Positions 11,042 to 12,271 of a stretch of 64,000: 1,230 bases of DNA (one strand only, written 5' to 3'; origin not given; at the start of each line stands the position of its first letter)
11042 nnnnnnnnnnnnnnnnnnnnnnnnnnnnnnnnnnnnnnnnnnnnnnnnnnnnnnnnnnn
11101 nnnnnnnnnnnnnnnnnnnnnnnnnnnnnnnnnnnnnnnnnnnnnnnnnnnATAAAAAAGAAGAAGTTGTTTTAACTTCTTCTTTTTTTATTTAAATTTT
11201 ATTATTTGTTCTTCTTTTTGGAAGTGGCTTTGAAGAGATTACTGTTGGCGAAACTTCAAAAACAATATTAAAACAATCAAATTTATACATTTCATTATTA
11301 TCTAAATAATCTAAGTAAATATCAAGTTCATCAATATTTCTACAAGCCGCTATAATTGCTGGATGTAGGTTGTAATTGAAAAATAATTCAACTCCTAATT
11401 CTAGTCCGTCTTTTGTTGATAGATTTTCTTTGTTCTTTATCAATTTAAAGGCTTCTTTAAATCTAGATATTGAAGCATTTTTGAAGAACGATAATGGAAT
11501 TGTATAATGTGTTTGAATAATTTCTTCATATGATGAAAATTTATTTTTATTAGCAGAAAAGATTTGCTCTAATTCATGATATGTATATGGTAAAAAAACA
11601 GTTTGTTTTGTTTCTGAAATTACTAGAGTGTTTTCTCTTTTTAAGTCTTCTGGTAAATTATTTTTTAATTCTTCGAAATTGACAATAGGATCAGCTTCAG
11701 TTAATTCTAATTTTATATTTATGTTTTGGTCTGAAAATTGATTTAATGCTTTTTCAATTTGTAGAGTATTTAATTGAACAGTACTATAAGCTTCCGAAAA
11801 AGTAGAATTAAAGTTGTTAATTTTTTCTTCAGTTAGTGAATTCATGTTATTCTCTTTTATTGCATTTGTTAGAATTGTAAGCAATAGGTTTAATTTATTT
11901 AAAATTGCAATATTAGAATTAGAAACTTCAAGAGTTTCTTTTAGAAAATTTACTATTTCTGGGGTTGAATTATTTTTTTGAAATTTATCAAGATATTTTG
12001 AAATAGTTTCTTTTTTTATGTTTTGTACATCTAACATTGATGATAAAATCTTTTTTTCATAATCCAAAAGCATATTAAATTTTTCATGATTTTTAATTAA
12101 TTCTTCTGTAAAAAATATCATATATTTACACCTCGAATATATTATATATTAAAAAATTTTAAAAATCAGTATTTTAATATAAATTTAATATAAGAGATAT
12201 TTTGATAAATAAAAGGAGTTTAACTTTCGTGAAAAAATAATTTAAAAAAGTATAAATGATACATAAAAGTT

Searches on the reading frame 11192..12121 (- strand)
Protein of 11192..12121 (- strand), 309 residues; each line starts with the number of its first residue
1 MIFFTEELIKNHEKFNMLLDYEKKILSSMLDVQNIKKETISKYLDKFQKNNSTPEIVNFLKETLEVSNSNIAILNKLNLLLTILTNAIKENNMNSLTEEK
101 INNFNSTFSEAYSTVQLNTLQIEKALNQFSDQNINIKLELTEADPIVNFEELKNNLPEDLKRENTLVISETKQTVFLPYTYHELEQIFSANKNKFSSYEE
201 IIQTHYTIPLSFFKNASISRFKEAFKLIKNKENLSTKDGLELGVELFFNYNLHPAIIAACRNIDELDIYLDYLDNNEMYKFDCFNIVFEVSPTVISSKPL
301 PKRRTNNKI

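Call 3: search_protein_families(library=ncbifam, proteins=[window:11192-12121:-], max_evalue=0.1)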
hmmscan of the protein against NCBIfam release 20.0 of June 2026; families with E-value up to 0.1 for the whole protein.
window:11192-12121:- (309 aa): 0 families

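Call 4: search_protein_families(library=pfam, proteins=[window:11192-12121:-], max_evalue=0.1)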
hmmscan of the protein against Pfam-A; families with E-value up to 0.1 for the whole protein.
window:11192-12121:- (309 aa): 1 family
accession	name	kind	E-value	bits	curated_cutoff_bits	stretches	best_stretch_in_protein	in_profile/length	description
PF23351.1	BBS2_CtH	-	0.017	15.2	27.2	1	86-97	12-23/27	BBS2 C-terminal helix bundle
